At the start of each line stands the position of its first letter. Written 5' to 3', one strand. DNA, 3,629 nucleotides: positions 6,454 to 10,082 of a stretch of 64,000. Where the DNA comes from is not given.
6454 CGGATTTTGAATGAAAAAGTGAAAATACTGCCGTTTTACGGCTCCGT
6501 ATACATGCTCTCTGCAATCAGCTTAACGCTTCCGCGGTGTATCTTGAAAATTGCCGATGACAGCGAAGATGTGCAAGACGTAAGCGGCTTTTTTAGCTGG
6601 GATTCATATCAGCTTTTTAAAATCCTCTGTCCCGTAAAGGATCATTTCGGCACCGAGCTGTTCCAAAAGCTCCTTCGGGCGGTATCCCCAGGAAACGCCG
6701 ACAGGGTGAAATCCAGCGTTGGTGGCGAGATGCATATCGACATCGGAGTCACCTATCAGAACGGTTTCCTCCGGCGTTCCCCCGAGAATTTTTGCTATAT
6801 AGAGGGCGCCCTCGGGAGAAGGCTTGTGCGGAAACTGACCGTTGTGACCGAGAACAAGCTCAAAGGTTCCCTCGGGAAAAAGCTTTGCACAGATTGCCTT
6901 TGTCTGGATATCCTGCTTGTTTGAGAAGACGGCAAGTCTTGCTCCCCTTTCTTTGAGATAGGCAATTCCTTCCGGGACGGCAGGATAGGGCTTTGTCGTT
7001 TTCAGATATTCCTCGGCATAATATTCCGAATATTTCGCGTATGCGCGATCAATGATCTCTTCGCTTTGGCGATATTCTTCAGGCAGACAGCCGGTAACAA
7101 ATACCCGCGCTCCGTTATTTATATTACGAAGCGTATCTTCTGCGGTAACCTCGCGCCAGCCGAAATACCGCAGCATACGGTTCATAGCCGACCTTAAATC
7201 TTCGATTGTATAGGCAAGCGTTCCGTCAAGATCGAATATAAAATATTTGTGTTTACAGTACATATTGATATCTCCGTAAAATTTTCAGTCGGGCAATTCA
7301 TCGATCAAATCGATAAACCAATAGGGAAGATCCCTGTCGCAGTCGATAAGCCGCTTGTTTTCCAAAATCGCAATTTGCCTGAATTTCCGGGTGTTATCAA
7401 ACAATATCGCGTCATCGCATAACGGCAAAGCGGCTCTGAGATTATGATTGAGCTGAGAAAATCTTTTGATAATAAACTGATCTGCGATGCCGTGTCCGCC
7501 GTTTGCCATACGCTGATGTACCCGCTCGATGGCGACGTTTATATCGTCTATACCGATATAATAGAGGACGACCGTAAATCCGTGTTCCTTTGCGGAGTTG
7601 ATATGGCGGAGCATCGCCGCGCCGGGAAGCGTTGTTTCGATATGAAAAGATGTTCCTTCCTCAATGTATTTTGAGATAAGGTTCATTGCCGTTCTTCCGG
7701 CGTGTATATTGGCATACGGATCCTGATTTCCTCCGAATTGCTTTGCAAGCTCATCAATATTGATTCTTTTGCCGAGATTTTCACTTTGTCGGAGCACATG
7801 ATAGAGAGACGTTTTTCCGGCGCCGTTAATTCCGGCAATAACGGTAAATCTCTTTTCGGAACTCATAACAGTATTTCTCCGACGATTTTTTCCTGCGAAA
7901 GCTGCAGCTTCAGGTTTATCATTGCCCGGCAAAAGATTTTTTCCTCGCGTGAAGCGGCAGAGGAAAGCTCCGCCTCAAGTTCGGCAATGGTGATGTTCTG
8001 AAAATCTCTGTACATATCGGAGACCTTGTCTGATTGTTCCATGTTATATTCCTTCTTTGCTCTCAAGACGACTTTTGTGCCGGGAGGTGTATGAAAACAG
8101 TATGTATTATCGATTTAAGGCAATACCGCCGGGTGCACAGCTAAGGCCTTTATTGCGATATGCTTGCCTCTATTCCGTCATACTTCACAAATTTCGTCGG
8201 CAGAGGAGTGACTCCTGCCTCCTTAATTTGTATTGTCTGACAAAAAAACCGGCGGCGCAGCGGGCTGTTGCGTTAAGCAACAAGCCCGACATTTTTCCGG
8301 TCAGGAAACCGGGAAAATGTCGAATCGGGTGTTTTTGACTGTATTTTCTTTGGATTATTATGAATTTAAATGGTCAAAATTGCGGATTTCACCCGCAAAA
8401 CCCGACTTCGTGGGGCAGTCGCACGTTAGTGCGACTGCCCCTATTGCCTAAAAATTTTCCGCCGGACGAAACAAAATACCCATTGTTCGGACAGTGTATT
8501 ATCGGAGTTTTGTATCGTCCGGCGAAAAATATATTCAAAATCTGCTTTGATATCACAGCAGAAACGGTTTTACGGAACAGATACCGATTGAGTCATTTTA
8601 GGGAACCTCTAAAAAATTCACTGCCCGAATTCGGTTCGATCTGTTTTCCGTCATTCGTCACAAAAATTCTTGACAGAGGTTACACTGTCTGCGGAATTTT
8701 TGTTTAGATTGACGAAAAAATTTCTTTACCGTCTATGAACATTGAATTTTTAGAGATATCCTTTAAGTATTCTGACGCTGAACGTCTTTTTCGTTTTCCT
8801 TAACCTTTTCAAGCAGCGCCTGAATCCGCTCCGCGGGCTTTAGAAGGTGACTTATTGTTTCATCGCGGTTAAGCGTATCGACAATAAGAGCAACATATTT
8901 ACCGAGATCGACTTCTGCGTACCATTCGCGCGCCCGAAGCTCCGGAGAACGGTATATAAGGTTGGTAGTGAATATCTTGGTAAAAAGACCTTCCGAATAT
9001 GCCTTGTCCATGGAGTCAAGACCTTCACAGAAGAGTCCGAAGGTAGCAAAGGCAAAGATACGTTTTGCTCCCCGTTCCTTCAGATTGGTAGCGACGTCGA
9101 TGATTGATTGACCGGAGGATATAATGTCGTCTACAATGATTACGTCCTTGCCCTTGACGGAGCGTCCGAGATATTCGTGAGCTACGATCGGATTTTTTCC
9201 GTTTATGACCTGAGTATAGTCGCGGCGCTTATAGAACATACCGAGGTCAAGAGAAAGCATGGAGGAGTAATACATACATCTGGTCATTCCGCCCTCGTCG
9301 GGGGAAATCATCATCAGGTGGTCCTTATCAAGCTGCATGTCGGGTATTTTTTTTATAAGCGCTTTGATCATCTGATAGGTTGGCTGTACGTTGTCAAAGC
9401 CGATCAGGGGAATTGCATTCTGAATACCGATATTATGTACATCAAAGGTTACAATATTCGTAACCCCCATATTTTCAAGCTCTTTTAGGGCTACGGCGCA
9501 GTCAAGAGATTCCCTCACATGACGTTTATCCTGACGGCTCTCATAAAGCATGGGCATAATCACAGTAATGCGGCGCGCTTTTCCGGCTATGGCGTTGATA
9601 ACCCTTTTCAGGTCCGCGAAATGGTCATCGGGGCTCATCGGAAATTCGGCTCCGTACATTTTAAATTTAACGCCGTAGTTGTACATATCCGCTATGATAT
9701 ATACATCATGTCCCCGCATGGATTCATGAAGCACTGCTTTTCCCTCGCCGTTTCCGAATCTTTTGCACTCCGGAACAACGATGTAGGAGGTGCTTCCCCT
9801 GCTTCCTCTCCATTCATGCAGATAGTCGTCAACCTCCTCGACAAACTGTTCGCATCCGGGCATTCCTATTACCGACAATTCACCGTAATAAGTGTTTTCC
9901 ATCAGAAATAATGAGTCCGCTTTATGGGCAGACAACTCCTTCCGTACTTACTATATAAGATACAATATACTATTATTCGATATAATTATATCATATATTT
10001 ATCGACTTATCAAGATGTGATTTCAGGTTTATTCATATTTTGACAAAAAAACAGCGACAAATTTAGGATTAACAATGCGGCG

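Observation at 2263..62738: Family A: a very dense TTAA-flanked MITE-like repeat (at least 15 copies in 64 kb)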

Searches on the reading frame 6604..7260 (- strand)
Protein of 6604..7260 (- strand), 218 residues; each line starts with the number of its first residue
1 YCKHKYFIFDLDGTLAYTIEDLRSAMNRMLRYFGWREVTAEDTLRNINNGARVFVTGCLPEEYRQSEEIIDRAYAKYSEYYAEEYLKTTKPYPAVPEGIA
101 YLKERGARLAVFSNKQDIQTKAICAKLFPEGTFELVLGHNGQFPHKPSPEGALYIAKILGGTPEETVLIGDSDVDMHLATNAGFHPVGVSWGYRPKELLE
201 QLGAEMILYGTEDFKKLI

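Call 30: search_protein_families(library=pfam, proteins=[window:6604-7260:-])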
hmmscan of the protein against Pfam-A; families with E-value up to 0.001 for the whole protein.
window:6604-7260:- (218 aa): 5 families
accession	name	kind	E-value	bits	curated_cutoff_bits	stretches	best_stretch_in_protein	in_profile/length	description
PF13419.12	HAD_2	-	2.1e-29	103.3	23.8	1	8-189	2-178/178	Haloacid dehalogenase-like hydrolase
PF00702.32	Hydrolase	-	4.8e-21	76.5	26.4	1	5-183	2-191/191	haloacid dehalogenase-like hydrolase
PF12710.13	HAD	-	5.1e-10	40.5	27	1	8-179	2-188/189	haloacid dehalogenase-like hydrolase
PF13242.12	Hydrolase_like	-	1.3e-07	31.8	22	1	145-200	3-59/75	HAD-hyrolase-like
PF13344.12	Hydrolase_6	-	0.00021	21.7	27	0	87-127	11-51/101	Haloacid dehalogenase-like hydrolase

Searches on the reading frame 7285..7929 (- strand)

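Call 30: search_protein_families(library=pfam, proteins=[window:7285-7929:-])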
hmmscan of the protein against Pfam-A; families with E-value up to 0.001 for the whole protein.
window:7285-7929:- (214 aa): 2 families
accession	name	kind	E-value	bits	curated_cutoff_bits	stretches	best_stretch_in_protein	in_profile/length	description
PF06414.18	Zeta_toxin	-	2.1e-08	34.3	22.3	1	21-166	11-172/199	Zeta toxin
PF13671.12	AAA_33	-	2.9e-06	28.1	27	1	30-147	3-125/143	AAA domain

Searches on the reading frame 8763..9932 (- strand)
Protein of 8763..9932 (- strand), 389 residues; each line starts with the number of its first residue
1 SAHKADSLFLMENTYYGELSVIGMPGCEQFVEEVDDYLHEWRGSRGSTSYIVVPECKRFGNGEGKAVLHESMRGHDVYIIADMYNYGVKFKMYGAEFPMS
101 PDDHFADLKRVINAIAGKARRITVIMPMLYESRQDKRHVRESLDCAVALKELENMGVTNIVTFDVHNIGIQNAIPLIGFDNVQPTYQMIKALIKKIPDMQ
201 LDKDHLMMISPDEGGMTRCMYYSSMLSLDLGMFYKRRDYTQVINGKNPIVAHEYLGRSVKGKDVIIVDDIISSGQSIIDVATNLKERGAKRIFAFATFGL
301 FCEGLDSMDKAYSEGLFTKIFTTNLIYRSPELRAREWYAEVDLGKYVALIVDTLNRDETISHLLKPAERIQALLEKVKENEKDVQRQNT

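Call 30: search_protein_families(library=pfam, proteins=[window:8763-9932:-])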
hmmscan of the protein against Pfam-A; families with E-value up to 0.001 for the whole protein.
window:8763-9932:- (389 aa): 3 families
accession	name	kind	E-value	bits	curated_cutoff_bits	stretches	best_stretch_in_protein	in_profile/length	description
PF13793.12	Pribosyltran_N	-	3.6e-20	72.4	25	1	22-156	4-117/117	N-terminal domain of ribose phosphate pyrophosphokinase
PF00156.33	Pribosyltran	-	3.2e-13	49.7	26.3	1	184-292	10-118/158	Phosphoribosyl transferase domain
PF14572.12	Pribosyl_synth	-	7.4e-10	39.5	27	1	258-364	80-183/184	Phosphoribosyl synthetase-associated domain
